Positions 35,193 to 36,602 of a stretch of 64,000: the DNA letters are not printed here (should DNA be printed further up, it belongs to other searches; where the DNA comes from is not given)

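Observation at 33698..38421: Complete Rrf2-cysK-[CysO::E1 fusion]-cysO-cysM-mec cluster with two sulfur-carrier proteins that both need JAMM processing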

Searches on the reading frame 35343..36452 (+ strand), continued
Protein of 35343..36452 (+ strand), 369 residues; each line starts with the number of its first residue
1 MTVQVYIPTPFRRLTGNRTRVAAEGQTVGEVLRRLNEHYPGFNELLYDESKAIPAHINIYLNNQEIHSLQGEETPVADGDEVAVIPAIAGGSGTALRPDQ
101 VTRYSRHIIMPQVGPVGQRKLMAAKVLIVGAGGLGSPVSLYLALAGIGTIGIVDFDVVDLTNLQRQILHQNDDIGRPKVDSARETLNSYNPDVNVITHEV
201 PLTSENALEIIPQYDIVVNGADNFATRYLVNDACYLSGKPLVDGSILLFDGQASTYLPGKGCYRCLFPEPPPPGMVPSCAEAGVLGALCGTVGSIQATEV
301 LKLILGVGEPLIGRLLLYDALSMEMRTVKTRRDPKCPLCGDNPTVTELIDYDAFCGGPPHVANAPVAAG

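Call 15: search_protein_representatives(protein=window:35343-36452:+)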
Query: 369 residues. Proteins with E-value up to 0.001 (for the whole library): 43018; up to 1e-10: 20267; up to 1e-30: 6242. The best 150 are listed.
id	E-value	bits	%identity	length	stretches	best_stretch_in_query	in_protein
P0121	7.8e-147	505.6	62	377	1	1-358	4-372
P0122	5.3e-141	486.4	60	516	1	3-358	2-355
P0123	8.4e-141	485.8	59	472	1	4-362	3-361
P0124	1.4e-131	455.4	60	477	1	1-356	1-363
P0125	6.8e-113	393.9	62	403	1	95-366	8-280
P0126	8.2e-112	390.4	69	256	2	124-294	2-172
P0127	1.6e-109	382.8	62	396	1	95-363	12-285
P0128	6.5e-108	377.6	50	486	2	96-358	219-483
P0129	6.8e-108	377.5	61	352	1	89-363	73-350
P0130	4.0e-107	375.0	76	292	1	152-360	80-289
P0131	5.7e-107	374.5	48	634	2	96-356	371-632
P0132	6.1e-107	374.4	51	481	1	2-356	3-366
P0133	1.3e-106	373.3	61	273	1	99-358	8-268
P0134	1.4e-106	373.1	64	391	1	96-368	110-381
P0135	1.3e-105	370.0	63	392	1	95-360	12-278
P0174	1.4e-88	313.9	43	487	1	4-357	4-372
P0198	2.9e-86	306.3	46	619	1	22-341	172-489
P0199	3.9e-86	305.9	46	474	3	115-356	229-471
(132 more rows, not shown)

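Call 16: search_protein_families(library=pfam, proteins=[P0121, P0122, P0123, P0124, P0132, P0174, P0128, P0131, P0199, P0198], max_evalue=0.001)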
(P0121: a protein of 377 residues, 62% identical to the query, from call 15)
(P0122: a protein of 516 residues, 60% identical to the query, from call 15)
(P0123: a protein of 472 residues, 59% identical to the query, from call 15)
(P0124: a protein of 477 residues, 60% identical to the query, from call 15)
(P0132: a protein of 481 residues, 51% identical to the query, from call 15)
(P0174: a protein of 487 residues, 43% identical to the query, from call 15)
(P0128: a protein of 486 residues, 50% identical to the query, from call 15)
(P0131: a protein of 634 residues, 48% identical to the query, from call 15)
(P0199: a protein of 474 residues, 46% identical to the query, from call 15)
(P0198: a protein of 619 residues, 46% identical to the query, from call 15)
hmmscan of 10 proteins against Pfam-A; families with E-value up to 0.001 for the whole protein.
P0121 (377 aa): 2 families
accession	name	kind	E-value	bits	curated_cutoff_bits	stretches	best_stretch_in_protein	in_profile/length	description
PF00899.27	ThiF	-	1.8e-87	292.9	28.1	1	118-352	1-238/238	ThiF family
PF02597.26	ThiS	-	3.5e-12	47.1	22.5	1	12-94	5-76/76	ThiS family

P0122 (516 aa): 3 families
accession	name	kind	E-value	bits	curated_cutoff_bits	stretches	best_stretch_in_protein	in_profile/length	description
PF00899.27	ThiF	-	1.9e-82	276.5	28.1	1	101-335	1-238/238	ThiF family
PF00581.25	Rhodanese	-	6.6e-21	75.1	22.2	1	415-505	1-101/102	Rhodanese-like domain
PF02597.26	ThiS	-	1.5e-15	57.9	22.5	1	4-88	1-76/76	ThiS family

P0123 (472 aa): 4 families
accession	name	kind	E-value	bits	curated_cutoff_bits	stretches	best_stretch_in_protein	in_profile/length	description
PF00899.27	ThiF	-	5.8e-85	284.7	28.1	1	103-337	1-238/238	ThiF family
PF00581.25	Rhodanese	-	2.9e-19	69.8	22.2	1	375-464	2-101/102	Rhodanese-like domain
PF02597.26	ThiS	-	6.8e-11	43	22.5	1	4-90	1-76/76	ThiS family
PF03435.24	Sacchrp_dh_NADP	-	0.00019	22.2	25.1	0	125-245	1-100/129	Saccharopine dehydrogenase NADP binding domain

P0124 (477 aa): 3 families
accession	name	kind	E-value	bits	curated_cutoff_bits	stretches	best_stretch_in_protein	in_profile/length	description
PF00899.27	ThiF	-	6.1e-83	278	28.1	1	110-344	1-237/238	ThiF family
PF00581.25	Rhodanese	-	2.1e-18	67.1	22.2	1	386-468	9-101/102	Rhodanese-like domain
PF02597.26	ThiS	-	4.5e-09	37.2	22.5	1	6-91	2-76/76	ThiS family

P0132 (481 aa): 3 families
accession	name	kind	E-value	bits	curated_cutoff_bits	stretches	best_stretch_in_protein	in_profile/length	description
PF00899.27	ThiF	-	9.1e-80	267.7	28.1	1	113-347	1-237/238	ThiF family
PF00581.25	Rhodanese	-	8.7e-15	55.4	22.2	1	381-473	1-102/102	Rhodanese-like domain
PF02597.26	ThiS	-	2e-05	25.5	22.5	1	6-94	1-76/76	ThiS family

P0174 (487 aa): 6 families
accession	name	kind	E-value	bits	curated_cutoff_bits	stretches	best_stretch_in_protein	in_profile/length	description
PF00899.27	ThiF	-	1.2e-80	270.6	28.1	1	116-350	1-237/238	ThiF family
PF00581.25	Rhodanese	-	8.9e-14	52.2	22.2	1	386-476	2-100/102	Rhodanese-like domain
PF02597.26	ThiS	-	2e-10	41.5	22.5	1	6-91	2-76/76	ThiS family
PF03435.24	Sacchrp_dh_NADP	-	3.6e-07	31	25.1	1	138-254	1-96/129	Saccharopine dehydrogenase NADP binding domain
PF01488.26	Shikimate_DH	-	0.00026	21.5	24.3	0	131-175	8-52/138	Shikimate / quinate 5-dehydrogenase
PF01262.27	AlaDh_PNT_C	-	0.00029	20.8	23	1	129-231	22-98/214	Alanine dehydrogenase/PNT, C-terminal domain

P0128 (486 aa): 3 families
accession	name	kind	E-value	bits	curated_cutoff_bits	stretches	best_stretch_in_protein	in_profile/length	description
PF00899.27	ThiF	-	1.6e-83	279.9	28.1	1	227-461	1-236/238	ThiF family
PF00581.25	Rhodanese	-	1.7e-20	73.8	22.2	1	115-208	1-101/102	Rhodanese-like domain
PF02597.26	ThiS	-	1.2e-12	48.6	22.5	1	5-91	1-76/76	ThiS family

P0131 (634 aa): 5 families
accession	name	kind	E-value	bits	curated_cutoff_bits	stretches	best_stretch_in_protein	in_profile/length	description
PF00899.27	ThiF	-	2.5e-84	282.6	28.1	1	379-614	1-238/238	ThiF family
PF14464.11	Prok-JAB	-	1.6e-19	70.3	25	1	11-130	5-111/114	Prokaryotic homologs of the JAB domain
PF00581.25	Rhodanese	-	3.5e-19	69.6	22.2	1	267-361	1-102/102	Rhodanese-like domain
PF02597.26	ThiS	-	6.4e-12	46.3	22.5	1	163-249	1-76/76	ThiS family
PF01398.27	JAB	-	9.3e-08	32.3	22.5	1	2-104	4-106/117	JAB1/Mov34/MPN/PAD-1 ubiquitin protease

P0199 (474 aa): 1 family
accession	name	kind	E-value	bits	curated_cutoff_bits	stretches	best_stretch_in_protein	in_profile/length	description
PF00899.27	ThiF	-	1.7e-75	253.6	28.1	1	233-452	16-237/238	ThiF family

P0198 (619 aa): 3 families
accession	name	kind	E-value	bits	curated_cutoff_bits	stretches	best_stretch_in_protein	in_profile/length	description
PF00899.27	ThiF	-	6.5e-83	278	28.1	1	251-486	1-238/238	ThiF family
PF14464.11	Prok-JAB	-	3.4e-16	59.6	25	1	7-119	3-103/114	Prokaryotic homologs of the JAB domain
PF00581.25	Rhodanese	-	1.2e-14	55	22.2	1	522-610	5-101/102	Rhodanese-like domain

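Call 19: find_related_loci(query=A1, collection=genome_contigs, flank=8000)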
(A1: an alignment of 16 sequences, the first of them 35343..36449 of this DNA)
Query A1 (369 aa) in genome_contigs; peptide patterns used: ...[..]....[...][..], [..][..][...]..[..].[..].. (x = any residue, [..] = any of these).
600 stretches matched a pattern (row limit reached: there are more); 599 encode a relative of the query (tblastn E <= 1e-3); the best 80 are kept; 80 distinct loci.
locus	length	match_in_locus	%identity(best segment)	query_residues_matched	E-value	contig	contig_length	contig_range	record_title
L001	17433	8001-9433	69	1-369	1e-163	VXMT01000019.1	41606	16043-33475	MAG: Chloroflexi bacterium isolate SB0661_bin_43 NODE_986_length_41606_cov_22.368968, whole genome shotgun sequence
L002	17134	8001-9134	60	1-368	2e-147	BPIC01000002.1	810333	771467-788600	MAG: Dehalococcoidia bacterium KatS3mg060 DNA, contig_16706, whole genome shotgun sequence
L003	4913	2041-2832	80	94-357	6e-136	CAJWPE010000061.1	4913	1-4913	MAG TPA_asm: uncultured Chloroflexi bacterium isolate ERR598983_bin.11_MetaBAT_v2.12.1_MAG genome assembly, contig: NODE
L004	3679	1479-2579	57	4-359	8e-138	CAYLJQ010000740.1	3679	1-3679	MAG TPA_asm: uncultured Heliomicrobium sp. isolate binchicken_co328_55 genome assembly, contig: NODE_25576_length_3679_c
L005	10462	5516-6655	56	1-369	9e-134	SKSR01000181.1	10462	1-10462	MAG: Gemmatimonadetes bacterium isolate CSSed162cmA_526 CSSed16-2cmA-23005, whole genome shotgun sequence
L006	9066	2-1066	58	2-358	9e-133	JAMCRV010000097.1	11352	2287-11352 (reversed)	MAG: Chloroflexota bacterium isolate FK_Sedi_A_Bin.243 NODE_14893_length_11352_cov_5.57541, whole genome shotgun sequenc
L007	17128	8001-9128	55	1-368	3e-129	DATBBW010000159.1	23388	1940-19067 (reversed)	MAG TPA_asm: Gemmatimonadales bacterium isolate SMAG_U5769 k141_3738492, whole genome shotgun sequence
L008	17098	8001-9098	55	2-359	2e-128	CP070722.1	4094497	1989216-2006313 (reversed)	MAG: Gemmatimonadota bacterium isolate bin464 chromosome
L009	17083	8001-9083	56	1-356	1e-128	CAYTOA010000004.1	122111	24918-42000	MAG TPA_asm: uncultured Chitinophagaceae bacterium isolate binchicken_co241_368 genome assembly, contig: NODE_128_length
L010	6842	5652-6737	55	1-356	4e-128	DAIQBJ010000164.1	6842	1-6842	MAG TPA_asm: Gemmatimonadales bacterium isolate CTOTU27894 NODE_2272_length_6842_cov_5.349639, whole genome shotgun sequ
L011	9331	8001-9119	55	4-369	3e-128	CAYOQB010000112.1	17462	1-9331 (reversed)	MAG TPA_asm: uncultured Solibacteraceae bacterium isolate binchicken_co276_160 genome assembly, contig: NODE_2857_length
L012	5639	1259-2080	76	96-369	3e-128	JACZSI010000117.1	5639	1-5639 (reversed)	MAG: Chloroflexota bacterium isolate B10T3L14 B10T3L14_NODE14825, whole genome shotgun sequence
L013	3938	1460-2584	55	1-362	2e-130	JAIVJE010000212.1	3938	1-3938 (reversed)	MAG: Acidobacteria bacterium isolate MAG16 MTG16_72104, whole genome shotgun sequence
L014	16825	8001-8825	70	95-368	7e-127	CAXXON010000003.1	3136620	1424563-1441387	MAG: Dehalococcoidia bacterium isolate 68d30e11-8926-419a-9d87-ffe9a26ece92 genome assembly, contig: contig_3, whole gen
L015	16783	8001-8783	73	96-356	2e-126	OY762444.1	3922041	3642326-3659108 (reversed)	MAG: Dehalococcoidia bacterium isolate 1bd329a7-1418-4194-a07e-3fe2e7ca1f7c genome assembly, chromosome: 1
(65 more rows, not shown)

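Call 24: find_encoding_contigs(protein=P0037, flank=6000, max_places=2)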
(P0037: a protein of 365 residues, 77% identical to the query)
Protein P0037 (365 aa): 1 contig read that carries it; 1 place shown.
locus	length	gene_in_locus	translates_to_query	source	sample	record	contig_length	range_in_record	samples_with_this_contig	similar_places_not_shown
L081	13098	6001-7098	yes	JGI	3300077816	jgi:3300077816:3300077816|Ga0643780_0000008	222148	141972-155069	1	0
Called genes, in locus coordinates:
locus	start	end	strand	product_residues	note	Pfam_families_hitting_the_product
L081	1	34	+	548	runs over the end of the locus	PF01590:GAF, PF13185:GAF_2 (weak), PF13487:HD_5, PF01966:HD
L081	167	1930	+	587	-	PF03460:NIR_SIR_ferr, PF01077:NIR_SIR, PF03460:NIR_SIR_ferr, PF01077:NIR_SIR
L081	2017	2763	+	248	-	PF01507:PAPS_reduct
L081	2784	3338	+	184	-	PF01583:APS_kinase, PF08433:KTI12 (weak), PF01656:CbiA (weak), PF13671:AAA_33 (weak)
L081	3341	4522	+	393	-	PF14306:PUA_2, PF01747:ATP-sulfurylase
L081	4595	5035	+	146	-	PF02082:Rrf2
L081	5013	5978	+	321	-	PF00291:PALP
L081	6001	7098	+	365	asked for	PF02597:ThiS, PF00899:ThiF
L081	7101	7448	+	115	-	PF02597:ThiS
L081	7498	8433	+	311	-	PF00291:PALP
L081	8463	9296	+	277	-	PF00581:Rhodanese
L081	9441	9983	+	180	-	-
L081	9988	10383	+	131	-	PF14464:Prok-JAB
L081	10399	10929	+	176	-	PF02566:OsmC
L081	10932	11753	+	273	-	PF02353:CMAS (weak), PF01135:PCMT, PF13489:Methyltransf_23, PF01209:Ubie_methyltran, PF13847:Methyltransf_31, PF08241:Methyltransf_11, PF08242:Methyltransf_12, PF13649:Methyltransf_25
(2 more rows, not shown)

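Call 25: find_encoding_contigs(protein=P0048, flank=6000, max_places=2)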
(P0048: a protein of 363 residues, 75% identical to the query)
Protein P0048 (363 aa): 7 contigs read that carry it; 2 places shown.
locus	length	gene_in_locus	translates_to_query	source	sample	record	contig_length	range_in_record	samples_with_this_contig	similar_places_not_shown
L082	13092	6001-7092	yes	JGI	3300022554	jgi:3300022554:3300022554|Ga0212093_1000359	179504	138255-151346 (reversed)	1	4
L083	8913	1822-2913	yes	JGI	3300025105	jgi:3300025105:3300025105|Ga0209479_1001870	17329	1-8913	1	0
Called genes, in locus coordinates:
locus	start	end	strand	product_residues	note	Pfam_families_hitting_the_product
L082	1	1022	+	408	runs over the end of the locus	PF07992:Pyr_redox_2, PF13450:NAD_binding_8 (faint), PF13738:Pyr_redox_3, PF00070:Pyr_redox, PF14759:Reductase_C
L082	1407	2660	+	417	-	PF05810:NinF (weak), PF00291:PALP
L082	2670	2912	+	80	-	PF09383:NIL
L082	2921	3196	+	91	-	PF02597:ThiS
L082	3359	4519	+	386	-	PF02690:Na_Pi_cotrans (faint)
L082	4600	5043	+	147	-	PF02082:Rrf2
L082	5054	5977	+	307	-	PF00291:PALP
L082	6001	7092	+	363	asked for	PF02597:ThiS, PF00899:ThiF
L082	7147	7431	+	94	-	PF02597:ThiS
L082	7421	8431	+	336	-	PF00291:PALP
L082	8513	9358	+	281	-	PF02645:DegV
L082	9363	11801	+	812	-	PF17191:RecG_wedge, PF01336:tRNA_anti-codon (faint), PF00270:DEAD, PF04851:ResIII (weak), PF00271:Helicase_C, PF19833:RecG_dom3_C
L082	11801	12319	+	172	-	PF04167:DUF402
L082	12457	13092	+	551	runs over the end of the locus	PF03485:Arg_tRNA_synt_N, PF00750:tRNA-synt_1d, PF05746:DALR_1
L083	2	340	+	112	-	?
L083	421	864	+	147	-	PF02082:Rrf2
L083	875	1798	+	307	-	PF00291:PALP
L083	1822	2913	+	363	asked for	PF02597:ThiS, PF00899:ThiF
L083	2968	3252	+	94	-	PF02597:ThiS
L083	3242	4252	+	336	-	PF00291:PALP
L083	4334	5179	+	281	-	PF02645:DegV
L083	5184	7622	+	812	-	PF17191:RecG_wedge, PF01336:tRNA_anti-codon (faint), PF00270:DEAD, PF04851:ResIII (weak), PF00271:Helicase_C, PF19833:RecG_dom3_C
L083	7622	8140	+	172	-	PF04167:DUF402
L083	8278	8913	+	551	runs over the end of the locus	PF03485:Arg_tRNA_synt_N, PF00750:tRNA-synt_1d, PF05746:DALR_1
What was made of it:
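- L082 and L083 have no adjacent JAMM (call 25).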

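Call 47: predict_structure(alignment_id=A2)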
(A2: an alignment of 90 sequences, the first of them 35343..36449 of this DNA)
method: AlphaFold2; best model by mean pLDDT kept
length: 369 residues; sequences in the alignment: 90
mean_pLDDT: 82.2   pTM: 0.71
mean pLDDT of the five models: 82.2, 78.2, 77.0, 76.8, 76.3
residues with pLDDT >= 90: 171; 70-90: 127; 50-70: 39; < 50: 32
segments of 3 or more residues with pLDDT < 50: 88-91, 102-113, 278-280, 358-369
pLDDT, mean of each block of 10 residues (from residue 1): 80 79 92 89 80 77 84 91 66 51 44 66 95 89 95 78 69 83 93 94 95 97 89 98 88 94 90 56 72 95 92 93 91 94 93 69 37
secondary structure, 60 per line:
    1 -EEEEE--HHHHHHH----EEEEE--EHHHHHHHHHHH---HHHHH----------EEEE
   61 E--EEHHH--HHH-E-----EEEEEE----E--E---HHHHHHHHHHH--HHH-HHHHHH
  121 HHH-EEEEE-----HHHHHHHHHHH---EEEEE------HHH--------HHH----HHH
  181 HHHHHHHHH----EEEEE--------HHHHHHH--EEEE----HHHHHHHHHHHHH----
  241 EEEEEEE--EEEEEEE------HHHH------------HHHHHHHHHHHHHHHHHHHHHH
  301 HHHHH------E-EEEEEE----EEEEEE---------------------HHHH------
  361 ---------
elements in order: E2-6 H9-15 E20-24 H28-38 H42-46 E57-61 E81-86 H98-108 H115-123 E125-129 H135-145 E149-153 H178-189 E194-198 H207-213 E216-219 H224-236 E241-247 E250-256 H263-266 H279-305 E314-319 E324-329 H351-354
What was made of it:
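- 35616..35627 (+): Four-residue linker SGTA; proposed JAMM cleavage site between G91 and S92. AF2 pLDDT is below 50 at residues 88-91 and 102-113 (call 47).
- The AF2 model has confident domains and a low-confidence junction (call 47).
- Tried and rejected: AF2 monomer model: it cannot show cis or trans docking and only shows a low-confidence junction (call 47).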

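Call 50: list_cluster_members(proteins=[window:35343-36449:+, window:36508-36783:+, window:38011-38418:+])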
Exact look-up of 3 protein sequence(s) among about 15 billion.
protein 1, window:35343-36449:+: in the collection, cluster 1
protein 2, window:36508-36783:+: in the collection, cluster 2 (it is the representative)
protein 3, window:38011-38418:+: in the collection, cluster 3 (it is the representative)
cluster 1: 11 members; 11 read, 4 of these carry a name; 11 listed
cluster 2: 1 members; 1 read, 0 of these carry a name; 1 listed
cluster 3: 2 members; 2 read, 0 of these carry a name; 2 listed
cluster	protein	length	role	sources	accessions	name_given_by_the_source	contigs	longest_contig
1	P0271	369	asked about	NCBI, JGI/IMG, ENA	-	-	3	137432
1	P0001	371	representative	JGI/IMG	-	-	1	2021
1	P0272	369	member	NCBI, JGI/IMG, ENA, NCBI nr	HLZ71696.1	MAG TPA: molybdopterin-synthase adenylyltransferase MoeB [Dehalococcoidia bacterium] | molybdopterin-synthase adenylyltransferase MoeB [Dehalococcoidia bacterium]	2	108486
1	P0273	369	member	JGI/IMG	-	adenylyltransferase/sulfurtransferase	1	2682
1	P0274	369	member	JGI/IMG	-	MoaD family protein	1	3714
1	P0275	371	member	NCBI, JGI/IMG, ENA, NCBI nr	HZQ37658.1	MAG TPA: molybdopterin-synthase adenylyltransferase MoeB [Dehalococcoidia bacterium] | molybdopterin-synthase adenylyltransferase MoeB [Dehalococcoidia bacterium]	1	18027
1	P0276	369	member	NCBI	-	-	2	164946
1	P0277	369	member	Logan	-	-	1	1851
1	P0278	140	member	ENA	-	-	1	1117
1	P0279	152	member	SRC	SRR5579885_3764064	-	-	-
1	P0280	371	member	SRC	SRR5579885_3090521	-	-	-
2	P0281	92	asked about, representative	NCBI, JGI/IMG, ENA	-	-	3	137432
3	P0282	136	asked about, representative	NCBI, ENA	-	-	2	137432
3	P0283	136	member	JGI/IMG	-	-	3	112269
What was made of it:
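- Checked: The exact 369-aa protein is on three public contigs (call 50).
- The identical protein is on three independent public contigs (call 50).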

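Call 51: fold_search(model_id=the predicted structure, library=pdb)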
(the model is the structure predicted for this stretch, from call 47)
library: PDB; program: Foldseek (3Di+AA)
matches with E <= 10: 1888; with E <= 0.001: 279
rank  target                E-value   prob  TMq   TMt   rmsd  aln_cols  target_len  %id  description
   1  1jw9_B                5.7e-26  1.00  0.58  0.87   5.5       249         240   38  Structure of the Native MoeB-MoaD Protein Complex (released 2001-11-21)
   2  1zud_3                2.7e-25  1.00  0.57  0.86   4.9       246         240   39  Structure of ThiS-ThiF protein complex (released 2006-01-31)
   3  1zud_1                4.3e-25  1.00  0.57  0.89   4.5       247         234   40  Structure of ThiS-ThiF protein complex (released 2006-01-31)
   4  6yub_A                2.0e-24  1.00  0.56  0.49   7.8       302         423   36  Crystal structure of Uba4 from Chaetomium thermophilum (released 2020-07-22)
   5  1zkm_D                2.2e-24  1.00  0.56  0.87   5.0       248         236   39  Structural Analysis of Escherichia Coli ThiF (released 2005-06-14)
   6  1zfn_D                2.4e-24  1.00  0.57  0.88   4.7       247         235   40  Structural Analysis of Escherichia coli ThiF (released 2005-06-14)
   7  1zkm_C                4.4e-24  1.00  0.58  0.87   4.6       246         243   40  Structural Analysis of Escherichia Coli ThiF (released 2005-06-14)
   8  1zfn_A                5.0e-24  1.00  0.59  0.87   4.6       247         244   40  Structural Analysis of Escherichia coli ThiF (released 2005-06-14)
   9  6yuc_D                5.6e-24  1.00  0.56  0.71   7.4       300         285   37  Crystal structure of Uba4-Urm1 from Chaetomium thermophilum (released 2020-07-22)
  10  6z6s_DDD              5.6e-24  1.00  0.56  0.71   7.4       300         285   37  Crystal structure of Uba4-Urm1 from Chaetomium thermophilum (released 2020-07-22)
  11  6yub_B                1.1e-23  1.00  0.56  0.71   8.2       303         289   36  Crystal structure of Uba4 from Chaetomium thermophilum (released 2020-07-22)
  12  1zfn_B                4.2e-23  1.00  0.56  0.88   4.4       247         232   39  Structural Analysis of Escherichia coli ThiF (released 2005-06-14)
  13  1zkm_B                5.4e-23  1.00  0.56  0.88   4.5       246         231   39  Structural Analysis of Escherichia Coli ThiF (released 2005-06-14)
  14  1jwa_B                1.2e-22  1.00  0.52  0.87   6.3       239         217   36  Structure of the ATP-bound MoeB-MoaD Protein Complex (released 2001-11-21)
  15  3h5a_D                6.8e-20  1.00  0.54  0.57   8.0       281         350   26  Crystal structure of E. coli MccB (released 2009-06-16)
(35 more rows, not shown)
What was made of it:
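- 35628..36452 (+): MoeB/MoeZ-type E1 adenylyltransferase domain with no rhodanese domain. It keeps a conserved C-terminal IDY..FCG stub. Foldseek TMt 0.87 to 1jw9_B (call 51).
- On MoeB/ThiF/MoeZ E1 adenylyltransferases: Foldseek TMt 0.87 (call 51).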
